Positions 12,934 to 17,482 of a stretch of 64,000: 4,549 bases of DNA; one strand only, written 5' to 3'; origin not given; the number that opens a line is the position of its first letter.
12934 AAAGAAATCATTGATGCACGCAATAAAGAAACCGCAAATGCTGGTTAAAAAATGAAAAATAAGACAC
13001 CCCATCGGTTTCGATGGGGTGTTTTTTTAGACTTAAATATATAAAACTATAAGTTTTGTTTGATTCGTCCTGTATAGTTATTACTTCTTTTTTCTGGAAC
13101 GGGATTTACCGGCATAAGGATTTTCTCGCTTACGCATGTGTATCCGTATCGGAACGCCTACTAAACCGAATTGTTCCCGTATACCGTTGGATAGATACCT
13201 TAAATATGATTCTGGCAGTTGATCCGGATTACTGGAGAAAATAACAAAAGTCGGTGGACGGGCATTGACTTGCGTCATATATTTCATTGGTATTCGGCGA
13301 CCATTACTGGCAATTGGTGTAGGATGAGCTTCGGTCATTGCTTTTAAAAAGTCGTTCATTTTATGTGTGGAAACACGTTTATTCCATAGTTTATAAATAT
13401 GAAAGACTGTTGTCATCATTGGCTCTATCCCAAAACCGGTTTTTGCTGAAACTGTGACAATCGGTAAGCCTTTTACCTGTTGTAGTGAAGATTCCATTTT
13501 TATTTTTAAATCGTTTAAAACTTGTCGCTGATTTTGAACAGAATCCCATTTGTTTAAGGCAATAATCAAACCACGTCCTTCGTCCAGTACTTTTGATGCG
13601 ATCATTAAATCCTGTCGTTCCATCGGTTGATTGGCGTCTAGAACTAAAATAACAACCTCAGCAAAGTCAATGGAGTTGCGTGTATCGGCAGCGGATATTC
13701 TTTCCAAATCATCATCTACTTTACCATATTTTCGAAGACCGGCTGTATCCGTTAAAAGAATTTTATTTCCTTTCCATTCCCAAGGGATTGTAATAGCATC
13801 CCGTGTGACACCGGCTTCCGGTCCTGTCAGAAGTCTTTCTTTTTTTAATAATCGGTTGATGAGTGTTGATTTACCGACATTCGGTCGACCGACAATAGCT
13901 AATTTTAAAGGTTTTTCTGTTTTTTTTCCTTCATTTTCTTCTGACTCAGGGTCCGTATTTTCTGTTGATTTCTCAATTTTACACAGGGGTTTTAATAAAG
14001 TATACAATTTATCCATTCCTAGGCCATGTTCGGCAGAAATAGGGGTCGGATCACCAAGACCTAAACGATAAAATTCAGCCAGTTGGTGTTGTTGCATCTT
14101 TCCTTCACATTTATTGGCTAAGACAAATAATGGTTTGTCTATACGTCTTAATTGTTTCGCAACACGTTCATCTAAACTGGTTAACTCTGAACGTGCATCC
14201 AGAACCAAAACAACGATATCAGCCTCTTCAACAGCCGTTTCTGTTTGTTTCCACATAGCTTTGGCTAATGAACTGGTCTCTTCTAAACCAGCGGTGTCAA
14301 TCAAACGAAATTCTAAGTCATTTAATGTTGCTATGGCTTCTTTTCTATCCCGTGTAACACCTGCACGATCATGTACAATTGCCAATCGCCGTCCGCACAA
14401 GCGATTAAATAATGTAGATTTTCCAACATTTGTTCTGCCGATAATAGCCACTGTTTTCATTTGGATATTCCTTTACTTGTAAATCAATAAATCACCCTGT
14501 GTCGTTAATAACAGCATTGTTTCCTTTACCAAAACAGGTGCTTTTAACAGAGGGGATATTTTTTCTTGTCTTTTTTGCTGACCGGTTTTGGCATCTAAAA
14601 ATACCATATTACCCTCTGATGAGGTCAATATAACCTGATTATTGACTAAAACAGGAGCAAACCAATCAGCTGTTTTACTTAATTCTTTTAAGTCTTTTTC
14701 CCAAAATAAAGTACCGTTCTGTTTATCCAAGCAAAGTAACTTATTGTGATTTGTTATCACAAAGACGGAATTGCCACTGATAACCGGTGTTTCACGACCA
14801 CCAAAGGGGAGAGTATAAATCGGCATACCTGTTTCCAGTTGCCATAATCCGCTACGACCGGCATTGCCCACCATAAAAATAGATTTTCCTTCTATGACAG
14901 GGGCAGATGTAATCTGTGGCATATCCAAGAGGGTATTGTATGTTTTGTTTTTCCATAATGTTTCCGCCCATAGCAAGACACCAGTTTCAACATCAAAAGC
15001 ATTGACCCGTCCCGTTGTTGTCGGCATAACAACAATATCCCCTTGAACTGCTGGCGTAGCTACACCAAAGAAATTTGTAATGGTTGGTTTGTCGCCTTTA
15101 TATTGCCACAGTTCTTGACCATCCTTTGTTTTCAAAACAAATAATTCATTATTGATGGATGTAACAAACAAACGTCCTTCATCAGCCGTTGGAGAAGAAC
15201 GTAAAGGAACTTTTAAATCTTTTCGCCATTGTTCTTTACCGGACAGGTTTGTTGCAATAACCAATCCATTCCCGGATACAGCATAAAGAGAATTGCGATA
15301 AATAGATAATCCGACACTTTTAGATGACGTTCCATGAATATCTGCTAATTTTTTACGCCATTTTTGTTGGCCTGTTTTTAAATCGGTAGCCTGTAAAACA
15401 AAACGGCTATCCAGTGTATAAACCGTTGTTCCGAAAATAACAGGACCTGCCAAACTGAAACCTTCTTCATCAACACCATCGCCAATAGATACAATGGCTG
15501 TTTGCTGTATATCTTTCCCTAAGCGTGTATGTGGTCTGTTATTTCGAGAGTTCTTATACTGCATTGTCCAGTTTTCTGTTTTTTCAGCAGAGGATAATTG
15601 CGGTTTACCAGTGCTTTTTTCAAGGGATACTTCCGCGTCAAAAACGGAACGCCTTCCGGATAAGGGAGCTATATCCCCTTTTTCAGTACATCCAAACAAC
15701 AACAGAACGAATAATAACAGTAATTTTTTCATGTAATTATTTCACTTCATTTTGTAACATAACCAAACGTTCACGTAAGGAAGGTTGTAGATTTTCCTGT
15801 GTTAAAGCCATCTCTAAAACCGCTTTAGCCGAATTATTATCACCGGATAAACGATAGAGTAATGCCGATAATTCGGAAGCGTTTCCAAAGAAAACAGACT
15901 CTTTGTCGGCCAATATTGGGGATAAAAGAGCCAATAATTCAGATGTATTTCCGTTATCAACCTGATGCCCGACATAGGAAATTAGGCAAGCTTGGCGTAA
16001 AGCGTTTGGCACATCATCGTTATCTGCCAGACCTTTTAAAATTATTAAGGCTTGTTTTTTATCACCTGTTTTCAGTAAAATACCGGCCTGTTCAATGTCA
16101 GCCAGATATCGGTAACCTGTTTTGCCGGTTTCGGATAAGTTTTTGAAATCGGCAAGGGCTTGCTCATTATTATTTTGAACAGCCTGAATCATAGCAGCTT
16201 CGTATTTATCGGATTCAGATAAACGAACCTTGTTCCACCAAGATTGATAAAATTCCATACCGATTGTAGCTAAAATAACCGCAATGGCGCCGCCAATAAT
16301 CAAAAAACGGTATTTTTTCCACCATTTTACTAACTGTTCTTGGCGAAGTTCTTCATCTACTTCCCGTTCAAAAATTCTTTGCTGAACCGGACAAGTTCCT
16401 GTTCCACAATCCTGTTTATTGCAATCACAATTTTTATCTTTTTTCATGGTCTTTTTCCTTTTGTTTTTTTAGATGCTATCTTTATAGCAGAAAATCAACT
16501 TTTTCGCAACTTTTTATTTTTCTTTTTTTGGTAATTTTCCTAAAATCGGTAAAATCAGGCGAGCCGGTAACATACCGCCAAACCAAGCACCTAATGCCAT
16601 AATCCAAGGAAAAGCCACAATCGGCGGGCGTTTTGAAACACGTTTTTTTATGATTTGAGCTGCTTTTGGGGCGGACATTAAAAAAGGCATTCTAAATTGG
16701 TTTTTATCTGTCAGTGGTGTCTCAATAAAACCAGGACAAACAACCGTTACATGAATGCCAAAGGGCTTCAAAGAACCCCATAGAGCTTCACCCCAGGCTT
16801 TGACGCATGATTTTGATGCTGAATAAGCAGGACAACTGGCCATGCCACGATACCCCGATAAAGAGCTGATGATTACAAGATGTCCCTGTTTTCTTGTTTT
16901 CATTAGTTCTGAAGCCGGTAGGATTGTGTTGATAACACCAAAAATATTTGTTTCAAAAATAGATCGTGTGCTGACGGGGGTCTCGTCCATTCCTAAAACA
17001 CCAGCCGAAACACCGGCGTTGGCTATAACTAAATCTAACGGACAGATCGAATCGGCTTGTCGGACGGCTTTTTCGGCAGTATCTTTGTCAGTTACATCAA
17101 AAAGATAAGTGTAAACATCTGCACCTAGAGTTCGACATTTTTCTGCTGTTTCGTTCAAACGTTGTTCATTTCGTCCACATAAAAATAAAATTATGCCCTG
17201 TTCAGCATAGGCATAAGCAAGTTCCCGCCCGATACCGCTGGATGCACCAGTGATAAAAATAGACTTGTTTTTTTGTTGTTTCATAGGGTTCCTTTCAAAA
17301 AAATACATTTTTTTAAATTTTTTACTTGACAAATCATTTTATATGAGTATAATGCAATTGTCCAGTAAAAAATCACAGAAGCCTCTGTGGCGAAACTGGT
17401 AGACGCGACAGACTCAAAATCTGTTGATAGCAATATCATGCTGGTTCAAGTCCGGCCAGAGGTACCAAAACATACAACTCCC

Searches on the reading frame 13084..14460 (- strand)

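Call 69: search_protein_families(library=pfam, proteins=[window:13084-14460:-], max_evalue=0.00001)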
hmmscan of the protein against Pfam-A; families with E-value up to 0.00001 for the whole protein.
window:13084-14460:- (459 aa): 11 families
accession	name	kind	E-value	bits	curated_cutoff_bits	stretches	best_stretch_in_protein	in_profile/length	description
PF01926.29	MMR_HSR1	-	7.7e-55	184.3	21.9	2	3-117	1-113/113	50S ribosome-binding GTPase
PF14714.11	KH_dom-like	-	9.8e-31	106.3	27.3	1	362-443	1-81/81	KH-domain-like of EngA bacterial GTPase enzymes, C-terminal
PF02421.24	FeoB_N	-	3.9e-30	104.9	27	2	186-351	2-155/156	Ferrous iron transport protein B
PF00009.33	GTP_EFTU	-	1.5e-24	87.1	26.5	2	186-354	5-184/188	Elongation factor Tu GTP binding domain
PF00350.29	Dynamin_N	-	1.7e-18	67.7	27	0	187-225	1-38/168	Dynamin family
PF04548.22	AIG1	-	3.4e-17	62.9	27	2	3-107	2-110/212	AIG1 family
PF00071.28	Ras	-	1.7e-12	47.7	21.6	0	4-119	2-115/162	Ras family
PF08477.19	Roc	-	3.6e-12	47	27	1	4-118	2-118/119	Ras of Complex, Roc, domain of DAPkinase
PF03193.22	RsgA_GTPase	-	1.1e-09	38.8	30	0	2-28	107-134/174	RsgA GTPase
PF00025.27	Arf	-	5.2e-06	26.5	22.3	0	180-225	10-55/174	ADP-ribosylation factor family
PF13479.12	AAA_24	-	7.7e-06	26.3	27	0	3-103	4-87/195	AAA domain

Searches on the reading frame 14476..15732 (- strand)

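Call 69: search_protein_families(library=pfam, proteins=[window:14476-15732:-], max_evalue=0.00001)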
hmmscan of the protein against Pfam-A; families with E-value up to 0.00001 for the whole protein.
window:14476-15732:- (419 aa): 4 families
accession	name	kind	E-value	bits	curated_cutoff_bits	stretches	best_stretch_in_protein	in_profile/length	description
PF13360.13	PQQ_2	-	1.7e-51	175.6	27.6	2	112-345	4-232/233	Outer membrane protein assembly factor BamB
PF13570.13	Beta-prop_ACSF4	-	4.3e-19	69.5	133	2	113-301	115-291/329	Beta-alanine-activating enzyme, beta-propeller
PF01011.28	PQQ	-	5.4e-14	52.3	26.7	0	312-386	49-136/595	Glucose/ethanol/alcohol dehydrogenase, beta-propeller domain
PF25293.1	Beta-prop_EMC1_N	-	4.3e-09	36.8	34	0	321-377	32-87/219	EMC1 N-terminal beta-propeller domain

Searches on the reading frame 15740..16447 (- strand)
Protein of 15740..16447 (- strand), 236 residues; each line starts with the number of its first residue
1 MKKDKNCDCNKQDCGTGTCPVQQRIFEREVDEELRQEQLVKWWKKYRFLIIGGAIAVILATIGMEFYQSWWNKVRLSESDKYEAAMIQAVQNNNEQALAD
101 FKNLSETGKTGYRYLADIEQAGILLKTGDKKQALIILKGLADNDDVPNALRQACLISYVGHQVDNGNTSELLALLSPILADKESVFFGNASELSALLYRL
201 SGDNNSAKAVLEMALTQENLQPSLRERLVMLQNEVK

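Call 69: search_protein_families(library=pfam, proteins=[window:15740-16447:-], max_evalue=0.00001)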
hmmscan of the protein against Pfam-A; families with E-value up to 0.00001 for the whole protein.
window:15740-16447:- (236 aa): 2 families
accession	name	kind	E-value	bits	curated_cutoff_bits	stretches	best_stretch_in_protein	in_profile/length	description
PF09976.15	TPR_21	-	3e-14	53.7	25.5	1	41-221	2-179/193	Tetratricopeptide repeat-like domain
PF10858.15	DUF2659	-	4.2e-09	36.9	27.7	1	29-232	7-213/216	Protein of unknown function (DUF2659)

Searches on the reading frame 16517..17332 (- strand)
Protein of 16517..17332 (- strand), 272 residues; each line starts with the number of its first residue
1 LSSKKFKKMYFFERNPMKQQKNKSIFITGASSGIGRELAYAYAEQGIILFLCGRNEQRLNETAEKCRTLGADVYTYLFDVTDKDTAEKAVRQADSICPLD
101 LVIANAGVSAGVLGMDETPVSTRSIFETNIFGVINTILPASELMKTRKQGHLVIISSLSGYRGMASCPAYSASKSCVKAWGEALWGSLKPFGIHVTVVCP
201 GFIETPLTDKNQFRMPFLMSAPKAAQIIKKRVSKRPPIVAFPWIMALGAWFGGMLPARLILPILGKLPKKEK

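Call 69: search_protein_families(library=pfam, proteins=[window:16517-17332:-], max_evalue=0.00001)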
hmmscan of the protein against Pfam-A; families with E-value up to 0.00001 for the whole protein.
window:16517-17332:- (272 aa): 3 families
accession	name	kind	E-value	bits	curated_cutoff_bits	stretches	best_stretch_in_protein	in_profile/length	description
PF00106.31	adh_short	-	8.2e-45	153.1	26.6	1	23-211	1-190/195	short chain dehydrogenase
PF13561.12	adh_short_C2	-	2.3e-27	96.6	27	1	29-213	1-186/236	Enoyl-(Acyl carrier protein) reductase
PF08659.16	KR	-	3e-11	44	22.6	1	25-180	3-159/180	KR domain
